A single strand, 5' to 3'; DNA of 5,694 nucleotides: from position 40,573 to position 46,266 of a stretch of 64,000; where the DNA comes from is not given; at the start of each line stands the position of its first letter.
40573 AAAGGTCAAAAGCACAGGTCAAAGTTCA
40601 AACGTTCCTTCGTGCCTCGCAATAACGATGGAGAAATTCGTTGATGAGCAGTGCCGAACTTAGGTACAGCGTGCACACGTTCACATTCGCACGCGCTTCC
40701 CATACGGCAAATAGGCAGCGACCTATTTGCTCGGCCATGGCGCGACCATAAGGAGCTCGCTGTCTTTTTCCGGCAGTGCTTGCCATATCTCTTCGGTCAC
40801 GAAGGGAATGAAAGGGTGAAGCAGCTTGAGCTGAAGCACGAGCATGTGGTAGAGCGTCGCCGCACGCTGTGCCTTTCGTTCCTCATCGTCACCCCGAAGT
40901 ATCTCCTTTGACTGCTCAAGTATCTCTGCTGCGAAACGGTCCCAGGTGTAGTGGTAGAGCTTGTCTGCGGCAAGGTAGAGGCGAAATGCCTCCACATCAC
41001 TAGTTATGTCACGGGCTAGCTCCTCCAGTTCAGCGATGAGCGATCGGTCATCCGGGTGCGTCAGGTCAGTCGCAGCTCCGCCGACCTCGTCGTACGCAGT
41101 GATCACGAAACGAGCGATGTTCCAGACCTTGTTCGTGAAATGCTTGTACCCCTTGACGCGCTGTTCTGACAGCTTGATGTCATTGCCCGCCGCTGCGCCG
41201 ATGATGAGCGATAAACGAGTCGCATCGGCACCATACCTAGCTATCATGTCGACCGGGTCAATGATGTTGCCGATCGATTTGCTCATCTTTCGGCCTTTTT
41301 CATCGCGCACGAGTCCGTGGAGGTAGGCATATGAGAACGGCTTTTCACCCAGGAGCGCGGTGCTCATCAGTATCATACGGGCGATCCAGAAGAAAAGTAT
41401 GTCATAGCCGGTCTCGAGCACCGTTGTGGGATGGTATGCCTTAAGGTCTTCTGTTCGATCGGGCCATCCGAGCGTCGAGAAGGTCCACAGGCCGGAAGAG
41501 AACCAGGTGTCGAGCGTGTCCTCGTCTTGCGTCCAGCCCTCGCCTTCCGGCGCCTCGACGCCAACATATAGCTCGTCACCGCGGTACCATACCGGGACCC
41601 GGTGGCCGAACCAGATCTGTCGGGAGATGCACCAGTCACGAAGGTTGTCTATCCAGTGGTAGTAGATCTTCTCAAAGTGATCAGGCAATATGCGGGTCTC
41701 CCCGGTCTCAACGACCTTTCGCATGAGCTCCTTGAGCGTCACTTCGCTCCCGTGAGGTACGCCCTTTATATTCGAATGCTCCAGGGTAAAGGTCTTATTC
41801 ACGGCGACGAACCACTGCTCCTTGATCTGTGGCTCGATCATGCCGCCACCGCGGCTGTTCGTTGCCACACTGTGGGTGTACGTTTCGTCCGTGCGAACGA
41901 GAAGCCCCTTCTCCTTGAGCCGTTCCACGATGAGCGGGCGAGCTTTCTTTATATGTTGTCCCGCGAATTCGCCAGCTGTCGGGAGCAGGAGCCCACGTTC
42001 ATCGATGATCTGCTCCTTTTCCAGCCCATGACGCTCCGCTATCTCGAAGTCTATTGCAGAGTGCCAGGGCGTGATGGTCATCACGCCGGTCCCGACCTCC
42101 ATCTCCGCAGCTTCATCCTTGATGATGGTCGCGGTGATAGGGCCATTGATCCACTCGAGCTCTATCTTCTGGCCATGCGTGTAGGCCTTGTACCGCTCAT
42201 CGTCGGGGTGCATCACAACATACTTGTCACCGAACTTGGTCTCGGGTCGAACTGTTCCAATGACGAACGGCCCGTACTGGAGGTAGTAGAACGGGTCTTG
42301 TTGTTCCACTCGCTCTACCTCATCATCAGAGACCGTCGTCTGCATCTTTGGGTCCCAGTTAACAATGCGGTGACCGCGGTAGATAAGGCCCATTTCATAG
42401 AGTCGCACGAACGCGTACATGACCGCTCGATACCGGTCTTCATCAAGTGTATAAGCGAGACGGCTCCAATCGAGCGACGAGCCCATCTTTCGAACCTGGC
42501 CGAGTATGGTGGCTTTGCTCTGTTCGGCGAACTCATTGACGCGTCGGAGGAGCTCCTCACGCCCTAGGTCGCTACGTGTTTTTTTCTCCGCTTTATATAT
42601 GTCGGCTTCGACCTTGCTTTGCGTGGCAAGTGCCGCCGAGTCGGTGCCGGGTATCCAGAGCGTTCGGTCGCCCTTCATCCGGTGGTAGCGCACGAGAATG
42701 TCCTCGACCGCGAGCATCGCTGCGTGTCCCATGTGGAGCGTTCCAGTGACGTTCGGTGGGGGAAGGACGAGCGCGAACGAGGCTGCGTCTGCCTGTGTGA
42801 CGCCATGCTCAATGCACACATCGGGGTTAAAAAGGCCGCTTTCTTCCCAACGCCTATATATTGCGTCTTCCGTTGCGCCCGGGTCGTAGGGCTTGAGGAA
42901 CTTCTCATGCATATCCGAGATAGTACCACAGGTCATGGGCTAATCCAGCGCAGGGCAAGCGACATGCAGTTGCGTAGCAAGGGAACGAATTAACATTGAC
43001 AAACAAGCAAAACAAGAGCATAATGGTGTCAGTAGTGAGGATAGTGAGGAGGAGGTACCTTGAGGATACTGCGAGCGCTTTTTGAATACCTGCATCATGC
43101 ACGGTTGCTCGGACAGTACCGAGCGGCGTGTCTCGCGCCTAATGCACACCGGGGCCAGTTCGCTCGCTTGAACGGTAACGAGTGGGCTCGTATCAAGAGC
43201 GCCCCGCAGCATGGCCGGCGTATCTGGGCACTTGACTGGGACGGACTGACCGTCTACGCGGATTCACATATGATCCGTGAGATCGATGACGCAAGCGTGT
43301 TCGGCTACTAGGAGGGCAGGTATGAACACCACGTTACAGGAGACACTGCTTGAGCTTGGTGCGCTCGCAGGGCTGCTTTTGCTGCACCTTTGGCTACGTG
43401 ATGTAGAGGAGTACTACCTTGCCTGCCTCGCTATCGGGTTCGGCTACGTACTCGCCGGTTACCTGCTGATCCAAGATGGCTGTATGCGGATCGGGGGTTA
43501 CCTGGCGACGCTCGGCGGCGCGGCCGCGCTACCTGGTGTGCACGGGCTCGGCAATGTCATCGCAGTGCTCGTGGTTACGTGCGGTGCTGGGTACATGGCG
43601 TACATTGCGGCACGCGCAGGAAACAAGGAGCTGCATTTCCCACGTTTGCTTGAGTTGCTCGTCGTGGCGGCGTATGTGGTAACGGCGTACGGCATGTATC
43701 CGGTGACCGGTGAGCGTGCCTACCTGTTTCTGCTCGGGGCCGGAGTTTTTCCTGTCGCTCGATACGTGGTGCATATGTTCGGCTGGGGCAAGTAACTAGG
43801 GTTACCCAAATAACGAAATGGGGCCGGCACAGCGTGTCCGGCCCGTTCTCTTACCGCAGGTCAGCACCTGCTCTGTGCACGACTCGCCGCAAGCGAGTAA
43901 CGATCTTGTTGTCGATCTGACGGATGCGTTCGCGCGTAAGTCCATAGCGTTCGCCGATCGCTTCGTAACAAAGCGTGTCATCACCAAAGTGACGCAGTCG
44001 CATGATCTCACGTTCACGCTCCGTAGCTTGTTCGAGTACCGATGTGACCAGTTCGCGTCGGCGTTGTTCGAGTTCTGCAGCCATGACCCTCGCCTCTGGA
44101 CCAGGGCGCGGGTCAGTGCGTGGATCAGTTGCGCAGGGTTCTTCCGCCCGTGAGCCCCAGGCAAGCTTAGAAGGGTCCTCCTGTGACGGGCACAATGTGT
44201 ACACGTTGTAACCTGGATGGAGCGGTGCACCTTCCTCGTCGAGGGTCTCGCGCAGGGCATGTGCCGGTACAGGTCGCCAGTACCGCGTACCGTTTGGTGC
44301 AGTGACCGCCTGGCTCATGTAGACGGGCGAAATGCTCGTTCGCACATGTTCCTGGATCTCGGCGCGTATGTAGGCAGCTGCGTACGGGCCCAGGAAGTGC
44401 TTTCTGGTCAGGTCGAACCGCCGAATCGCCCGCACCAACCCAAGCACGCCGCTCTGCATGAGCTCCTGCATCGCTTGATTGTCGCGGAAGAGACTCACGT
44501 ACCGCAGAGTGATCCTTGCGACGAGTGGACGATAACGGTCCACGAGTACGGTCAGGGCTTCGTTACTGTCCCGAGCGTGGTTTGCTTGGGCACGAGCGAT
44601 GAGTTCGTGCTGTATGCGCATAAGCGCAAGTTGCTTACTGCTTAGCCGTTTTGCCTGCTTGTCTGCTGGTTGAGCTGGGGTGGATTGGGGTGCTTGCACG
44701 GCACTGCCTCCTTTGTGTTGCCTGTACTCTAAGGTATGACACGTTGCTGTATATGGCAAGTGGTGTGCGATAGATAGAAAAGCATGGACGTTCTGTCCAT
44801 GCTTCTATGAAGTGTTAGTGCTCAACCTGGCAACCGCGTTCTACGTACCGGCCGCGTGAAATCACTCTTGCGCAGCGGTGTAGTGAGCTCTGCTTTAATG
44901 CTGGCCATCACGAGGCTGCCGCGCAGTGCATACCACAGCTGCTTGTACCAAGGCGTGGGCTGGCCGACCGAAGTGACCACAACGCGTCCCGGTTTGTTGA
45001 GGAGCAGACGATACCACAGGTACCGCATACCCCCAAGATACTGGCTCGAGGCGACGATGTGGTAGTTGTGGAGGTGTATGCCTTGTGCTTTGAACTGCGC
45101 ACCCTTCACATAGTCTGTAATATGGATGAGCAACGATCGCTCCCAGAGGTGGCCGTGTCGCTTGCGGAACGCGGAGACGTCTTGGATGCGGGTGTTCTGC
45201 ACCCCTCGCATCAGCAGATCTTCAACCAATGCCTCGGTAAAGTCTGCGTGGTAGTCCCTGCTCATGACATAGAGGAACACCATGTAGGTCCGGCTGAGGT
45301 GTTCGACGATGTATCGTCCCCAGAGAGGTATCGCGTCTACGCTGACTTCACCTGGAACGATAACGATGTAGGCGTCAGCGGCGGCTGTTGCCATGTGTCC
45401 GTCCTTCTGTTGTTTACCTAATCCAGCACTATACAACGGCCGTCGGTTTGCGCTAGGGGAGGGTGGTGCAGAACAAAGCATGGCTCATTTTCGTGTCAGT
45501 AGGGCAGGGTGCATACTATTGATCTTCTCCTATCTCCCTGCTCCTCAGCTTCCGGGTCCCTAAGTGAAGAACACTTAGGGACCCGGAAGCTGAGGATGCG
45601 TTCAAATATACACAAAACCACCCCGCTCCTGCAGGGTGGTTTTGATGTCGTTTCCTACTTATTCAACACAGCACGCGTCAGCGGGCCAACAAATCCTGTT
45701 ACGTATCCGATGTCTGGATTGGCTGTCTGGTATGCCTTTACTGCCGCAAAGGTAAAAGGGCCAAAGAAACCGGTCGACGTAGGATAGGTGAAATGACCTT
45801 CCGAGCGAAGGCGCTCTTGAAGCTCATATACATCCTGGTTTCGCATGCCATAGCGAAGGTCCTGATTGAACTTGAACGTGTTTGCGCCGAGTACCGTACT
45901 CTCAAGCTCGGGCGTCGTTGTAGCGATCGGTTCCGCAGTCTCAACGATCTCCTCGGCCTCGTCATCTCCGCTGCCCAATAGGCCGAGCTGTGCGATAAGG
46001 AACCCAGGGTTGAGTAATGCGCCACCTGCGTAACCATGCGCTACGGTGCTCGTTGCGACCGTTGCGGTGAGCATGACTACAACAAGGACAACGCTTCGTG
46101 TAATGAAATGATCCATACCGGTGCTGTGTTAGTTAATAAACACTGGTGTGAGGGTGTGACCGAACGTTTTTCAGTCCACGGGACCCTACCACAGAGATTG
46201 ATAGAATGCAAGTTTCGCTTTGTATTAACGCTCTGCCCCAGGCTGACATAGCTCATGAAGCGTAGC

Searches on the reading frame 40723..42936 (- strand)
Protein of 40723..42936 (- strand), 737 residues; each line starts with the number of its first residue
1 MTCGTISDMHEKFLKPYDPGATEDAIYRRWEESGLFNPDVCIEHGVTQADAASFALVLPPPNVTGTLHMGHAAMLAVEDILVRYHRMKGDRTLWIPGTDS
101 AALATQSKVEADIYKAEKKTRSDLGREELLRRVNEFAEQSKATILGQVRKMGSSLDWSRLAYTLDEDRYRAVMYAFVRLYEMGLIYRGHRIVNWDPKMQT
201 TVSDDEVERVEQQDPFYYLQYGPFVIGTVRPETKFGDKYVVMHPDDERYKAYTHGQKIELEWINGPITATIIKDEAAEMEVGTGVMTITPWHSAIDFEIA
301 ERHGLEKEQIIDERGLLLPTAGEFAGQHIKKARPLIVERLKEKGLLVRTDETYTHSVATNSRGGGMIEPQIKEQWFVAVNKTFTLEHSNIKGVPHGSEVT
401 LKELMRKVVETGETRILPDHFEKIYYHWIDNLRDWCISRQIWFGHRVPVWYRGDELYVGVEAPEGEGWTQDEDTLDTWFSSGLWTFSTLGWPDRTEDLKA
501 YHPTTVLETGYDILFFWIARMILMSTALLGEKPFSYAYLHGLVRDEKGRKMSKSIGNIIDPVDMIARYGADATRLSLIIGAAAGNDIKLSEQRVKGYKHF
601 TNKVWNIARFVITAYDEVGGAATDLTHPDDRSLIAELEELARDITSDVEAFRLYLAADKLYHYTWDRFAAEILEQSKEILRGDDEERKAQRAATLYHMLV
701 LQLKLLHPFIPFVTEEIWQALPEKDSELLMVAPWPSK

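Call 17: search_protein_families(library=pfam, proteins=[window:40723-42936:-], max_evalue=0.00001)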
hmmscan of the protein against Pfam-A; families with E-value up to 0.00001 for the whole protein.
window:40723-42936:- (737 aa): 4 families
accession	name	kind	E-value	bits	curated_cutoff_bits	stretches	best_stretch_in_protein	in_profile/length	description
PF00133.28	tRNA-synt_1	-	9.4e-123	410.4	22.7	2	26-455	2-251/414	tRNA synthetases class I (I, L, M and V)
PF08264.19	Anticodon_1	-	4.6e-24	85.4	25.1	1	630-736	1-106/148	Anticodon-binding domain of tRNA ligase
PF09334.17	tRNA-synt_1g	-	1.2e-19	70.8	20.1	2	402-594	192-371/391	tRNA synthetases class I (M)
PF01406.26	tRNA-synt_1e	-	8.3e-06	25.8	27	0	509-578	213-281/301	tRNA synthetases class I (C) catalytic domain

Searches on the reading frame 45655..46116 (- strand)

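Call 66: search_protein_families(library=ncbifam, proteins=[window:45655-46116:-], max_evalue=1)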
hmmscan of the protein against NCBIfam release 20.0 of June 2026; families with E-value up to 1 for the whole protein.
window:45655-46116:- (153 aa): 2 families
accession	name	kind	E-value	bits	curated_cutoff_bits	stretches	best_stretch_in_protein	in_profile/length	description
TIGR02869.1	spore_SleB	equivalog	2.9e-06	27.3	236.5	1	85-151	5-68/201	spore cortex-lytic enzyme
NF052336.1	PdgHdaseHSB100310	equivalog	0.044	13.1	500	1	55-148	155-243/316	peptidoglycan hydrolase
